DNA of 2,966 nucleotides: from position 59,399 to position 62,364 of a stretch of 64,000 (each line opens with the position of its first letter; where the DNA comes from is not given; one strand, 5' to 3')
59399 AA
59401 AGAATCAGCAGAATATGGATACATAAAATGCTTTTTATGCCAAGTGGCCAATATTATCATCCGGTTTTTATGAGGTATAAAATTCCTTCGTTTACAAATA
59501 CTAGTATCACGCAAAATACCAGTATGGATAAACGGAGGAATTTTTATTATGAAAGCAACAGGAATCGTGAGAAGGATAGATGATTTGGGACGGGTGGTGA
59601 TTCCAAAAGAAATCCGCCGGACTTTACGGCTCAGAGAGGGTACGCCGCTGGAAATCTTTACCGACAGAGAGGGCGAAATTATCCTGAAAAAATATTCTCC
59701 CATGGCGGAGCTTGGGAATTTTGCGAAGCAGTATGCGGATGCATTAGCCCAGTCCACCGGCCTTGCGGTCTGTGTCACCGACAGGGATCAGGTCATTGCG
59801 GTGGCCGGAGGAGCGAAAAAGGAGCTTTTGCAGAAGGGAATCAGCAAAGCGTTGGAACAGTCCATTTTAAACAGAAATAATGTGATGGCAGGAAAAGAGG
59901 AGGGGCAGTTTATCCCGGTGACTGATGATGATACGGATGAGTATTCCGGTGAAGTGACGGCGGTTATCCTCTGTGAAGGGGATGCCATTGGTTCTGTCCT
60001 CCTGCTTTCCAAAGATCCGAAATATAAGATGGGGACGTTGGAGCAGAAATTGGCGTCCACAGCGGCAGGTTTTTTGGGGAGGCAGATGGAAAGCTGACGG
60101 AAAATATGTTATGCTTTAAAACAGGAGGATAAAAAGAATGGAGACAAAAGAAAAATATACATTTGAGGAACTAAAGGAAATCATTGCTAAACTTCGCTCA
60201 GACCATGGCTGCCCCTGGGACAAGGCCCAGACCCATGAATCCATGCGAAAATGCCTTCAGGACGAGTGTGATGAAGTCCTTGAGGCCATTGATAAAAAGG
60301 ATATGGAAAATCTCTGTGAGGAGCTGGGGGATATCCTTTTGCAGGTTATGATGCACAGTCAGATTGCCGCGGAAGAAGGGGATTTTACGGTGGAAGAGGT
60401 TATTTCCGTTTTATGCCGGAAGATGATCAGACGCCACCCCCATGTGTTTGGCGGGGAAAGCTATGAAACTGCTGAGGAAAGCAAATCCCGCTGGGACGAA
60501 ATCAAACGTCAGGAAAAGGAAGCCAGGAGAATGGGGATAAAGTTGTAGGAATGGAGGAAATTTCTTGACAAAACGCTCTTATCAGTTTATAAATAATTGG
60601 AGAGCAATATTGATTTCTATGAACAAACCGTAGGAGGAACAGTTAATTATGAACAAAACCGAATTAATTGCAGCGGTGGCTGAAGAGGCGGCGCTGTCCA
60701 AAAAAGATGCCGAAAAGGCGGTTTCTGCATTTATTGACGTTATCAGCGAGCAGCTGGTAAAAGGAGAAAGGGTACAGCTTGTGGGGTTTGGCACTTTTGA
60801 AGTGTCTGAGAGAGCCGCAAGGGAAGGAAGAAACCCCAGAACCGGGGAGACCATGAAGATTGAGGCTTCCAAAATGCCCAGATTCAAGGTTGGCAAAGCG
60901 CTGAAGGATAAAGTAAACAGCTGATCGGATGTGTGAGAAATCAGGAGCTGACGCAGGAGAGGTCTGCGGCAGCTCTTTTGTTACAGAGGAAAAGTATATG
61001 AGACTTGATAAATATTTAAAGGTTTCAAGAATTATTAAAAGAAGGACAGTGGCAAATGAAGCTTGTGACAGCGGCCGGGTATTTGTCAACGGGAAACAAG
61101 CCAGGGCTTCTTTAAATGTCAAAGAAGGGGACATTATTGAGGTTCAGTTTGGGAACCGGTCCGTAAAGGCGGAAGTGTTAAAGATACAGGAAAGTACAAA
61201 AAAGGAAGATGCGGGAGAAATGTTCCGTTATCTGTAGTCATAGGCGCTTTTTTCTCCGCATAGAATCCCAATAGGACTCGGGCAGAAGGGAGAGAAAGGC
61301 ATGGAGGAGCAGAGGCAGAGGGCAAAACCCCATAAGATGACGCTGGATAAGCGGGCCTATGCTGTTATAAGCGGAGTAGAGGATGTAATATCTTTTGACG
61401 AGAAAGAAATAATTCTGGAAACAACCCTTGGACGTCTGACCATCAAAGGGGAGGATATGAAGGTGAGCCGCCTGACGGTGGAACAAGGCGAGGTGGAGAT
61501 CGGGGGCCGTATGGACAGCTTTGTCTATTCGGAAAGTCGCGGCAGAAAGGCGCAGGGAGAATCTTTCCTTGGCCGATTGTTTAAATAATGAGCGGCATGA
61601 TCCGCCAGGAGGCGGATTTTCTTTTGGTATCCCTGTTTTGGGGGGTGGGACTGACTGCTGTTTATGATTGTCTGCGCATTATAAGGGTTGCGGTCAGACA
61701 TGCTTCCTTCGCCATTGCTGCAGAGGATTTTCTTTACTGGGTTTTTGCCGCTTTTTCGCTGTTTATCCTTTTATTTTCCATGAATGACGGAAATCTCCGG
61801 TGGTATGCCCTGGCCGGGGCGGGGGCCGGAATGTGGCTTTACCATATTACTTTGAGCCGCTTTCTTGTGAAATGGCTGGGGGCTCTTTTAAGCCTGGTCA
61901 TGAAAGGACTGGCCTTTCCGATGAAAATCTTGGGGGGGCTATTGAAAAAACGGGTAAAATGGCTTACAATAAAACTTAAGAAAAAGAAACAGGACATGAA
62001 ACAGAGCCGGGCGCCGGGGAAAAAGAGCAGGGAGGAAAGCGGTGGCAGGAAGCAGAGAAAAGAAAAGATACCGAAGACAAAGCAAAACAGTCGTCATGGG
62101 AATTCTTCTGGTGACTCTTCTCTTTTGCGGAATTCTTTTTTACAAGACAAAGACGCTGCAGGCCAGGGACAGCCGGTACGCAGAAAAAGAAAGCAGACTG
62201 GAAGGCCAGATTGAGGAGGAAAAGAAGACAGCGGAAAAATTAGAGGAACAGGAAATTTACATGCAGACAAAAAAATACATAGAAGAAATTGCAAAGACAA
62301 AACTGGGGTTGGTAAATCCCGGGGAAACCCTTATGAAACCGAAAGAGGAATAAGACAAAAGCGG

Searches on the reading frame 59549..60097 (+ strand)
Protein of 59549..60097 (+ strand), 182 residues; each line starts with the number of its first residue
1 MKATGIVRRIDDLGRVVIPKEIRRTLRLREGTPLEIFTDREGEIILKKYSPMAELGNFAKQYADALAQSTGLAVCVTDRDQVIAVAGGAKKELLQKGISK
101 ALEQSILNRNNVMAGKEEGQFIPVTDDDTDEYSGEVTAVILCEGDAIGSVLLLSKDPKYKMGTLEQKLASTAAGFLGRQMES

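Call 51: search_protein_families(library=pfam, proteins=[window:59549-60097:+], max_evalue=0.00001)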
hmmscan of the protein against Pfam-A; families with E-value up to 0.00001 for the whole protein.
window:59549-60097:+ (182 aa): 2 families
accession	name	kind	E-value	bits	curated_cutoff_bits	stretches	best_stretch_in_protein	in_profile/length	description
PF15714.11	SpoVT_C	-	2.1e-49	167.3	27.5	1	54-181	1-128/128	Stage V sporulation protein T C-terminal, transcription factor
PF04014.23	MazE_antitoxin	-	5e-13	49.2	24.7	1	7-51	1-45/48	Antidote-toxin recognition MazE, bacterial antitoxin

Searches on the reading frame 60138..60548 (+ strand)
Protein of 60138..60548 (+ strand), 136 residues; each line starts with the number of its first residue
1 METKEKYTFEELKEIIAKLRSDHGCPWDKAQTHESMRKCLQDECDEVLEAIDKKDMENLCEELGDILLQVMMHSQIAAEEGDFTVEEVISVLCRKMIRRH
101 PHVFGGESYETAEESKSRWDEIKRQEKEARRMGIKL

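Call 51: search_protein_families(library=pfam, proteins=[window:60138-60548:+], max_evalue=0.00001)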
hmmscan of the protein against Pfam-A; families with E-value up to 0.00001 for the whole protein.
window:60138-60548:+ (136 aa): 1 family
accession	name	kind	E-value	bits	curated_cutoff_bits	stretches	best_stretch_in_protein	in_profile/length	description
PF03819.22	MazG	-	1.1e-29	103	22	1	31-104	1-74/74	MazG nucleotide pyrophosphohydrolase domain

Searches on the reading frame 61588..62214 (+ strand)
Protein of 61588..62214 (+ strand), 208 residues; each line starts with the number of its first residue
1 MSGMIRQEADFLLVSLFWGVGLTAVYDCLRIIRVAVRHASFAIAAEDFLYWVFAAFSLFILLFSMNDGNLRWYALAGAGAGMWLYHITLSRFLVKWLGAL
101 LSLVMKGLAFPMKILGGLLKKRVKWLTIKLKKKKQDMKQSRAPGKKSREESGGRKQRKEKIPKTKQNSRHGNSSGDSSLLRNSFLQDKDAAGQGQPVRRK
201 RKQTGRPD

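Call 51: search_protein_families(library=pfam, proteins=[window:61588-62214:+], max_evalue=0.00001)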
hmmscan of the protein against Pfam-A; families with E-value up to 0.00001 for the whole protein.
window:61588-62214:+ (208 aa): 1 family
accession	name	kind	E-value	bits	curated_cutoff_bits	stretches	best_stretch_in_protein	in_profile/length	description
PF09578.15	Spore_YabQ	-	4.8e-24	84.8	27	1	12-90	1-79/79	Spore cortex protein YabQ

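Call 87: find_encoding_contigs(protein=window:61588-62214:+, flank=10000, max_places=3)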
Protein window:61588-62214:+ (208 aa): 3 contigs read that carry it; 3 places shown.
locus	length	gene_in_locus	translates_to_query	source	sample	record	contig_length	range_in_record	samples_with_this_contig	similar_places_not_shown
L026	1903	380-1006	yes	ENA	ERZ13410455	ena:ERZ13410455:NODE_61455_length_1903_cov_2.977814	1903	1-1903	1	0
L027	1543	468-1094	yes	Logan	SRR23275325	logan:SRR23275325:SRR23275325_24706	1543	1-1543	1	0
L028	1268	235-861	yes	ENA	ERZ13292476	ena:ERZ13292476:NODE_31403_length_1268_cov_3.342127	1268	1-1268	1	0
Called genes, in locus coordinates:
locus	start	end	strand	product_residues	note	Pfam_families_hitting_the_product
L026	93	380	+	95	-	PF07873:YabP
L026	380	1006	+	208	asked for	PF09578:Spore_YabQ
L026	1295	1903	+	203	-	?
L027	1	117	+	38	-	?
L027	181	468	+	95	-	PF07873:YabP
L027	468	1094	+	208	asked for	PF09578:Spore_YabQ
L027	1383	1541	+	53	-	?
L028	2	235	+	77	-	?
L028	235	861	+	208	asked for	PF09578:Spore_YabQ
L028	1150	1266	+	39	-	?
